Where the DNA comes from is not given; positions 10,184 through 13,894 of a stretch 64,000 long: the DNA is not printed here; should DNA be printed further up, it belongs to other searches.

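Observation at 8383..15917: Candidate motility/polarity signalling cluster: C2 lipoprotein, TPR-2xcNMP protein, AglZ/FrzS-like pseudo-receiver coiled-coil protein, tandem-FHA/TPR protein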

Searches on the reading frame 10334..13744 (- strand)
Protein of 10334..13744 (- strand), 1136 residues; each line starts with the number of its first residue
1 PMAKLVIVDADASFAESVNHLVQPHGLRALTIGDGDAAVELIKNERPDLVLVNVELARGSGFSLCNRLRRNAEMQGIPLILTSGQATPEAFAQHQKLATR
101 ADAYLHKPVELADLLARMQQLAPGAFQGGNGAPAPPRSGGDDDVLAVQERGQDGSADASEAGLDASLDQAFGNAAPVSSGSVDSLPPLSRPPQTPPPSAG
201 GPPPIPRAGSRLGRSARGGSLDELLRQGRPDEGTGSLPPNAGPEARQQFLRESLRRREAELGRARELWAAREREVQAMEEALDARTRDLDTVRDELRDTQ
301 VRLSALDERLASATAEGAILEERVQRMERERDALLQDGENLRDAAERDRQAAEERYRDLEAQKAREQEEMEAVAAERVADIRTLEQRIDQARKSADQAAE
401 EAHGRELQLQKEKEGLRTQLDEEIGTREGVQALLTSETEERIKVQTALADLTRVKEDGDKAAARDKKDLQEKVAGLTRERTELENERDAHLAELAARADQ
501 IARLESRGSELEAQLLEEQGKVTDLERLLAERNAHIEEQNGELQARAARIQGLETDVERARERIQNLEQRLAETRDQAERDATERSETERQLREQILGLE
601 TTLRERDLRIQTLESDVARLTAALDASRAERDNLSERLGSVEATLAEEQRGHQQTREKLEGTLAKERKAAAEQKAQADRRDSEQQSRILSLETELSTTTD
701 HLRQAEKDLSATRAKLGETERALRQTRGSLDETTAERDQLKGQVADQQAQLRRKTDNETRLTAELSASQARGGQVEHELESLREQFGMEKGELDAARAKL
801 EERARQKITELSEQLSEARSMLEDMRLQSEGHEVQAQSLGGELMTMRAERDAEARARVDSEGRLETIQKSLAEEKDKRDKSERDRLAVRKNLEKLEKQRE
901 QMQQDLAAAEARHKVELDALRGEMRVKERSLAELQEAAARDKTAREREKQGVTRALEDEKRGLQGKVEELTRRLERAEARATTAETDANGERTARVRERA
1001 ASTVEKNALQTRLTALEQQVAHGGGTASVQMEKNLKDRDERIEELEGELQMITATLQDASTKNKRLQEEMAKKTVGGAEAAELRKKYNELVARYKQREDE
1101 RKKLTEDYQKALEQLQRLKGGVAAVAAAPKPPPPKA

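Call 6: search_protein_families(library=pfam, proteins=[window:10334-13744:-], max_evalue=0.01)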
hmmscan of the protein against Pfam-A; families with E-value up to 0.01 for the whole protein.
window:10334-13744:- (1136 aa): 6 families
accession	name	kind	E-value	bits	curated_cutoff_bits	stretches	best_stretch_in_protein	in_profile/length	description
PF00072.30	Response_reg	-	1.4e-14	54.6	30.2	1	6-118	2-110/111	Response regulator receiver domain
PF06818.20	Fez1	-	0.00012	23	34.4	1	492-634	24-155/199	Fez1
PF08614.16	ATG16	-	0.0022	18.6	33.7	1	645-784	27-179/200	Autophagy protein 16 (ATG16)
PF23735.1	KIF9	-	0.0061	17.1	31.9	1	531-628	15-120/140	Kinesin-like protein KIF9 domain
PF25764.1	KIF21A_4th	-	0.0085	16.2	33.1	1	766-850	64-151/183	KIF21A-like domain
PF05667.16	CCDC22_CC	-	0.0091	15.6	39.2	1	259-341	198-280/477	CCDC22 protein coiled-coil region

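Call 7: search_protein_families(library=ncbifam, proteins=[window:10334-13744:-], max_evalue=0.01)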
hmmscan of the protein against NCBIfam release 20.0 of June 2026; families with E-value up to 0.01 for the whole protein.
window:10334-13744:- (1136 aa): 47 families (the best 25 are shown)
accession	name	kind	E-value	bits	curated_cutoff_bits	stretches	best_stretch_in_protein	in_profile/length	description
TIGR02168.1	SMC_prok_B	equivalog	1e-17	63.3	567.35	3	668-914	228-487/1181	chromosome segregation protein SMC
NF040689.1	MtrAB_MtrA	equivalog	9.7e-15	54.5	300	1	6-119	2-110/219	MtrAB system response regulator MtrA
TIGR02154.1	PhoB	equivalog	1.1e-14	54.3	296.2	1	4-120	4-118/226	phosphate regulon transcriptional regulator PhoB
TIGR02169.1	SMC_prok_A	equivalog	3.8e-14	51.4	729.4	2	462-659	680-878/1165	chromosome segregation protein SMC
NF041733.1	resp_reg_CseB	equivalog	2.5e-12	46.7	350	1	4-121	2-114/228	two-component system response regulator CseB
NF045717.1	DVU0259_DivK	exception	4.8e-12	46.1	160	1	3-119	3-113/117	DVU0259 family response regulator domain-containing protein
NF007135.0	PRK09581.1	equivalog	1.4e-11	43.8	474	1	29-121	29-119/457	PleD family two-component system response regulator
NF007005.1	PRK09468.1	equivalog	1.8e-11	43.9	331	1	3-133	4-130/237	osmolarity response regulator transcription factor OmpR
NF045944.1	ResRegRpaBCyano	equivalog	6.3e-11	42.1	330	1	7-120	2-110/229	response regulator transcription factor RpaB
NF007546.0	PRK10161.1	equivalog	7.2e-11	42.1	471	1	4-120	4-118/229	phosphate response regulator transcription factor PhoB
NF040534.1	resp_reg_YycF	equivalog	8.7e-11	41.5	340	1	4-119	2-112/231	response regulator YycF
NF041866.1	EpsW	equivalog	2.3e-10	40.2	200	1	13-121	16-124/131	exopolysaccharide biosynthesis response regulator EpsW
NF045487.1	ASRP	equivalog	3.4e-10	39.2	300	1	466-825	120-472/593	archaea-specific SMC-related protein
NF008296.0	PRK11083.1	equivalog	1.2e-09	38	273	1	3-120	4-116/228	two-component system response regulator CreB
NF012023.0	PRK15479.1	equivalog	1.4e-09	37.9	337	1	4-121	2-115/224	transcriptional regulator TctD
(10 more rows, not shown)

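Call 8: find_homologous_proteins(query=window:10334-13744:-, max_evalue=1e-10)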
Query window:10334-13744:- (1136 aa): 14 proteins with E <= 1e-10 among 8000 candidates.
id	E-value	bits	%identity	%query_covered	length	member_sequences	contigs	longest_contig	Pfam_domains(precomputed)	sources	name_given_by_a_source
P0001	0.0e+0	1318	62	98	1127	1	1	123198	PF23649.2,PF00072.31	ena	-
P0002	0.0e+0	1246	60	100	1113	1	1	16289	PF00072.31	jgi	jgi:chromosome segregation ATPase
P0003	8.5e-69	251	29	97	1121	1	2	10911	PF00072.31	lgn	-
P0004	1.7e-61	227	29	97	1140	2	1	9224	PF23649.2,PF24161.2,PF00072.31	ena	-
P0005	6.4e-59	218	29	99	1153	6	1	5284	PF23649.2,PF24161.2,PF00072.31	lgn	-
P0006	6.2e-55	205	29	98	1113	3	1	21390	PF24161.2,PF00072.31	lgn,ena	-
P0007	3.8e-49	186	28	100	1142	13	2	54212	PF23649.2,PF24161.2,PF00072.31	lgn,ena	-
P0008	9.2e-49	185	46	12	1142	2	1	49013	PF27241.1,PF23649.2,PF19220.7,PF24161.2,PF00072.31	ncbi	-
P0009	6.5e-20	89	34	8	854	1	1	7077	PF24161.2,PF00072.31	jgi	jgi:CheY-like chemotaxis protein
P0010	1.0e-18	85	36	11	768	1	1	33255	PF00072.31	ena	-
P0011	3.4e-17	80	38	10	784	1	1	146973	PF27241.1,PF27695.1,PF00072.31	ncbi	-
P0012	4.1e-14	70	29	27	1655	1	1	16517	PF00072.31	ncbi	-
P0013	3.7e-12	64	26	10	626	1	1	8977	PF00486.35,PF00072.31,PF01627.29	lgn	-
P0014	1.1e-11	62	24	11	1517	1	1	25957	PF00672.31,PF13426.14,PF02743.25,PF24820.2,PF01590.33,PF08448.17,PF02518.32,PF00512.32,PF00989.32,PF21623.4,PF00072.31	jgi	-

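Call 9: find_encoding_contigs(protein=P0001, flank=10000, max_places=3)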
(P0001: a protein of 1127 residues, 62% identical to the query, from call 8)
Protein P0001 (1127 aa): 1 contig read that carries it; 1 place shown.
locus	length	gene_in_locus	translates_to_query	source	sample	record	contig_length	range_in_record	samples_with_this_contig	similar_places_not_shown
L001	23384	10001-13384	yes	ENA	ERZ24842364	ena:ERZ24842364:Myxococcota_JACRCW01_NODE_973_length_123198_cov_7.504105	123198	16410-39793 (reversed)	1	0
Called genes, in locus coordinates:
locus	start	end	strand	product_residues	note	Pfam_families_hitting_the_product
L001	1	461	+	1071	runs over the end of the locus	PF00873:ACR_tran, PF03176:MMPL (weak)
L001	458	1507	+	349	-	PF01300:Sua5_yciO_yrdC, PF03481:Sua5_C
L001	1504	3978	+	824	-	PF20297:MSSS (faint), PF00488:MutS_V, PF01713:Smr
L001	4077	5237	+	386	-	-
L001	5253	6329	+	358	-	PF02606:LpxK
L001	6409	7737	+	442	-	PF22694:CtpB_N-like (weak), PF13180:PDZ_2 (weak), PF17820:PDZ_6, PF03572:Peptidase_S41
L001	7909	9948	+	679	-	PF16697:Yop-YscD_cpl, PF00498:FHA, PF16697:Yop-YscD_cpl, PF00498:FHA, PF07719:TPR_2 (faint)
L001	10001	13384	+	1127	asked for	PF00072:Response_reg, PF23649:FKBP15 (faint)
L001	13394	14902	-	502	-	PF16697:Yop-YscD_cpl, PF00498:FHA, PF00158:Sigma54_activat, PF13191:AAA_16 (weak), PF14532:Sigma54_activ_2, PF07728:AAA_5 (faint), PF25601:AAA_lid_14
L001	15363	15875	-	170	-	-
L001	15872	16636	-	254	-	PF00378:ECH_1, PF16113:ECH_2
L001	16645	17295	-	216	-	-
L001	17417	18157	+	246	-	PF13398:Peptidase_M50B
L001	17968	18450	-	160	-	-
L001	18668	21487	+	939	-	PF15780:ASH, PF22073:Cep192_D4, PF22544:HYDIN_VesB_CFA65-like_Ig (weak), PF11617:Cu-binding_MopE (faint)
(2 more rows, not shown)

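Call 10: find_encoding_contigs(protein=P0008, flank=10000, max_places=3)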
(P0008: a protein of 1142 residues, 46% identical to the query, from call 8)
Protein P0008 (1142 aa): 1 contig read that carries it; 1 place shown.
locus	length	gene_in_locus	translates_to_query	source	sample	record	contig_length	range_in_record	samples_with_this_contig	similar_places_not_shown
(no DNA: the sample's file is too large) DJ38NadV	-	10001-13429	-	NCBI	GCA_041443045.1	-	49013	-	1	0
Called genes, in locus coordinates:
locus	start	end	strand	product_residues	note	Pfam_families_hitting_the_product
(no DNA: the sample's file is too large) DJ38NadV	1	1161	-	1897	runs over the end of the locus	PF13620:CarboxypepD_reg (faint), PF19077:Big_13 (faint)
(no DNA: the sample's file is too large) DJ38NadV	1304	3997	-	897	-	-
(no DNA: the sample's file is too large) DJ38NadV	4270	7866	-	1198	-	-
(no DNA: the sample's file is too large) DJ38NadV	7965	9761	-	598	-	PF15780:ASH (faint), PF22073:Cep192_D4 (faint), PF22544:HYDIN_VesB_CFA65-like_Ig (faint)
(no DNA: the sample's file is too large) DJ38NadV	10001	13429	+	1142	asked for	PF00072:Response_reg, PF27241:CLIP1 (faint), PF19220:Rod_CreS (weak), PF23649:FKBP15 (weak), PF24161:CCDC39 (weak)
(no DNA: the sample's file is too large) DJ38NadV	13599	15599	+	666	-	PF21138:SMUBP-2_HCS1_1B (weak), PF00580:UvrD-helicase (weak), PF13086:AAA_11, PF13245:AAA_19, PF13604:AAA_30, PF01443:Viral_helicase1 (faint), PF13087:AAA_12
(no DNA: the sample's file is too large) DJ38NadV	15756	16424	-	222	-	PF13161:DUF3996 (weak)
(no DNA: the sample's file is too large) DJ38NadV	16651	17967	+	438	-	PF02812:ELFV_dehydrog_N, PF00208:ELFV_dehydrog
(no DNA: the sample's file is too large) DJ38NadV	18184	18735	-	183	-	-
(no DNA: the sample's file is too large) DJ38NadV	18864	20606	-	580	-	PF16949:ABC_tran_2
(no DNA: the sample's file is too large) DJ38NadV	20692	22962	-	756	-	PF01541:GIY-YIG (weak), PF27096:UvrC_M, PF02151:UVR, PF22920:UvrC_RNaseH, PF08459:UvrC_RNaseH_dom, PF14520:HHH_5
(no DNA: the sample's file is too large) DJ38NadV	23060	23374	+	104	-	PF02575:YbaB_DNA_bd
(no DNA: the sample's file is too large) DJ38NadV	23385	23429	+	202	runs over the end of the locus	PF21176:RecR_HhH, PF13662:Toprim_4, PF21175:RecR_C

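Call 18: find_related_loci(query=A2, collection=genome_contigs, flank=10000)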
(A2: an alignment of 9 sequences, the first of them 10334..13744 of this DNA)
Query A2 (1136 aa) in genome_contigs; peptide patterns used: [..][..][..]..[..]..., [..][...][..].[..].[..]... (x = any residue, [..] = any of these).
116 stretches matched a pattern; 12 encode a relative of the query (tblastn E <= 1e-3); 12 distinct loci.
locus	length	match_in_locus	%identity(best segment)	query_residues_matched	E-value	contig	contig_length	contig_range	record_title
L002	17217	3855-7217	29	1-1134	1e-67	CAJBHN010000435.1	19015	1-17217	MAG: uncultured Myxococcales bacterium isolate Loc090402-4m_bin-0916 genome assembly, contig: bin-0916:0435/1274, whole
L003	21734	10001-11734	34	5-611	6e-65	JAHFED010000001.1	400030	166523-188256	MAG: Myxococcales bacterium isolate nzgw260 NODE_10_length_400031_cov_5.039289, whole genome shotgun sequence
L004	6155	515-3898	27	5-1134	5e-60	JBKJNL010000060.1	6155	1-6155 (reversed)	MAG: Myxococcota bacterium isolate ant_bin.371 k117_4839661, whole genome shotgun sequence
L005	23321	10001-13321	29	5-1114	4e-59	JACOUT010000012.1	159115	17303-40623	MAG: Deltaproteobacteria bacterium isolate NC_groundwater_80_Ag_B-0.1um_71_39 GD18-4_B1_scaffold_601542, whole genome sh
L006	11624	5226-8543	29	5-1114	2e-57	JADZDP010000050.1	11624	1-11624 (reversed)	MAG: Deltaproteobacteria bacterium isolate SJ783 c_000000246439, whole genome shotgun sequence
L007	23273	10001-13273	29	5-1109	7e-68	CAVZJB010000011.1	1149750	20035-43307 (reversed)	MAG: uncultured delta proteobacterium isolate MFD02416.bin.1.82 genome assembly, contig: contig_20081, whole genome shot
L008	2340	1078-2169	30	5-406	4e-34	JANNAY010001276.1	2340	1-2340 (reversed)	MAG: Deltaproteobacteria bacterium isolate OTE_78_metabat_392 OTE_78_k141_2216640, whole genome shotgun sequence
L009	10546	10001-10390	47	4-136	2e-31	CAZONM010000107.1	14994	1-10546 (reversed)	MAG TPA_asm: uncultured Myxococcales bacterium isolate binchicken_co16_62 genome assembly, contig: NODE_6692_length_1499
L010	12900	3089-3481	43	1-133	3e-31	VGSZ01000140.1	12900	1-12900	MAG: Deltaproteobacteria bacterium isolate K_DeepCast_35m_m1_088 K_DeepCast_35m_m1_088_Ga0194129_10007547, whole genome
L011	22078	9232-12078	27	199-1119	9e-26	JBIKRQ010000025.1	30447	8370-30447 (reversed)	MAG: Myxococcota bacterium isolate ME2015-06-12_3300042296_group6_bin12 Rohwer_bin1495_scaffold_508_c1, whole genome sho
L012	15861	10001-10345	37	4-118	4e-24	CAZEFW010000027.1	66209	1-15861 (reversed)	MAG TPA_asm: uncultured Myxococcales bacterium isolate SRP077602_co5_47 genome assembly, contig: NODE_1874_length_66209_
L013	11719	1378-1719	28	1-118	4e-6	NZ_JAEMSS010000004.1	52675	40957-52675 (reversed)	MAG: Nocardioides sp. isolate SupBloom_Metag_033 NODE_169_length_52675_cov_11.998879, whole genome shotgun sequence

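Call 33: find_encoding_contigs(protein=P0007, flank=8000, max_places=2)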
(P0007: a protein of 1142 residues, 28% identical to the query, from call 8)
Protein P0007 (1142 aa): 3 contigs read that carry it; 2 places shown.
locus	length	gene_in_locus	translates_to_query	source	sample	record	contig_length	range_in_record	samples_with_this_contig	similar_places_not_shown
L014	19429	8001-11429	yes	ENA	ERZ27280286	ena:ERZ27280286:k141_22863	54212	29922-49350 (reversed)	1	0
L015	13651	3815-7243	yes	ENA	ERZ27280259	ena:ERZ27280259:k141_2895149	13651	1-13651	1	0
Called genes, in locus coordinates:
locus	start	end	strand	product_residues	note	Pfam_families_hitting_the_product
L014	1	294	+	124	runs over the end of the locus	PF00462:Glutaredoxin (faint)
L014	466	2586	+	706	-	PF00009:GTP_EFTU, PF22042:EF-G_D2, PF03144:GTP_EFTU_D2, PF14492:EFG_III, PF16658:RF3_C (weak), PF03764:EFG_IV, PF00679:EFG_C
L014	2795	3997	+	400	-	PF00009:GTP_EFTU, PF03144:GTP_EFTU_D2, PF03143:GTP_EFTU_D3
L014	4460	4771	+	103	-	PF00338:Ribosomal_S10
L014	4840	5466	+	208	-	PF00573:Ribosomal_L4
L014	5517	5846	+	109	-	PF00276:Ribosomal_L23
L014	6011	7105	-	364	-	PF01266:DAO, PF07992:Pyr_redox_2 (faint)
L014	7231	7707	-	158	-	PF02108:FliH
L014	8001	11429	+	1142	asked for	PF00072:Response_reg, PF24161:CCDC39 (faint), PF23649:FKBP15 (weak)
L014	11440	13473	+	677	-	PF21138:SMUBP-2_HCS1_1B (weak), PF00580:UvrD-helicase (weak), PF13086:AAA_11, PF13245:AAA_19, PF13604:AAA_30, PF01443:Viral_helicase1 (faint), PF09848:SLFN-g3_helicase (faint), PF13087:AAA_12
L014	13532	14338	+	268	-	-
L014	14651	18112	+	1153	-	PF02310:B12-binding, PF03308:MeaB, PF02492:cobW, PF01642:MM_CoA_mutase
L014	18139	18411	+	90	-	-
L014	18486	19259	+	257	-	-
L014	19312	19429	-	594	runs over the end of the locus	PF03349:Toluene_X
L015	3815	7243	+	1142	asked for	PF00072:Response_reg, PF24161:CCDC39 (faint), PF23649:FKBP15 (weak)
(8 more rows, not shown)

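Call 34: find_encoding_contigs(protein=P0002, flank=8000, max_places=2)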
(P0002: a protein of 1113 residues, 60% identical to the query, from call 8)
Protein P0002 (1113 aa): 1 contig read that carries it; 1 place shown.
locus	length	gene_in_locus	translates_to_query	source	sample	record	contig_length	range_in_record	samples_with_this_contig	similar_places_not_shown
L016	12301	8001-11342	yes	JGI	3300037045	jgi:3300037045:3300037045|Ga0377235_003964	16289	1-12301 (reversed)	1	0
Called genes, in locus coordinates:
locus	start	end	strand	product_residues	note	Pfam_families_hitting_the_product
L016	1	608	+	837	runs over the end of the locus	PF00488:MutS_V, PF20297:MSSS, PF01713:Smr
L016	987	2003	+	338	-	-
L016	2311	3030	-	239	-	-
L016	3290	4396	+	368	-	PF02606:LpxK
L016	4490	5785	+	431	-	PF22694:CtpB_N-like (weak), PF00595:PDZ (weak), PF13180:PDZ_2, PF17820:PDZ_6, PF03572:Peptidase_S41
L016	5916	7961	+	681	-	PF16697:Yop-YscD_cpl, PF00498:FHA, PF16697:Yop-YscD_cpl, PF00498:FHA, PF07719:TPR_2 (faint), PF13428:TPR_14 (faint), PF13414:TPR_11 (faint), PF13432:TPR_16 (faint)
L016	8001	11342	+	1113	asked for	PF00072:Response_reg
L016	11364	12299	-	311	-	?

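Call 35: find_encoding_contigs(protein=P0006, flank=8000, max_places=2)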
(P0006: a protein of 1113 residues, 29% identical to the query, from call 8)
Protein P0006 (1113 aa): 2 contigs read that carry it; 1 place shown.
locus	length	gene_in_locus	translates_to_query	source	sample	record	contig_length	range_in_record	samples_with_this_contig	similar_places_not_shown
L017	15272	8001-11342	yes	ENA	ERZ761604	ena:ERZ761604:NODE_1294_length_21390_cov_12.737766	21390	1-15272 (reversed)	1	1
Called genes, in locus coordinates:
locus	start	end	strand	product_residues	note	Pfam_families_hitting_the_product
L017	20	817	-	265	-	-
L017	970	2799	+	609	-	-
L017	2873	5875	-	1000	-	PF04151:PPC (faint)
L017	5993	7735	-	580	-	PF22544:HYDIN_VesB_CFA65-like_Ig (faint), PF22073:Cep192_D4 (faint)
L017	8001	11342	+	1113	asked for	PF00072:Response_reg, PF24161:CCDC39 (faint)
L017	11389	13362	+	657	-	PF21138:SMUBP-2_HCS1_1B (weak), PF01443:Viral_helicase1 (faint), PF00580:UvrD-helicase (faint), PF13086:AAA_11, PF13245:AAA_19, PF13604:AAA_30, PF13087:AAA_12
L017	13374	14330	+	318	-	PF00149:Metallophos, PF12850:Metallophos_2 (faint)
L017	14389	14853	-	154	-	PF13443:HTH_26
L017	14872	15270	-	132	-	?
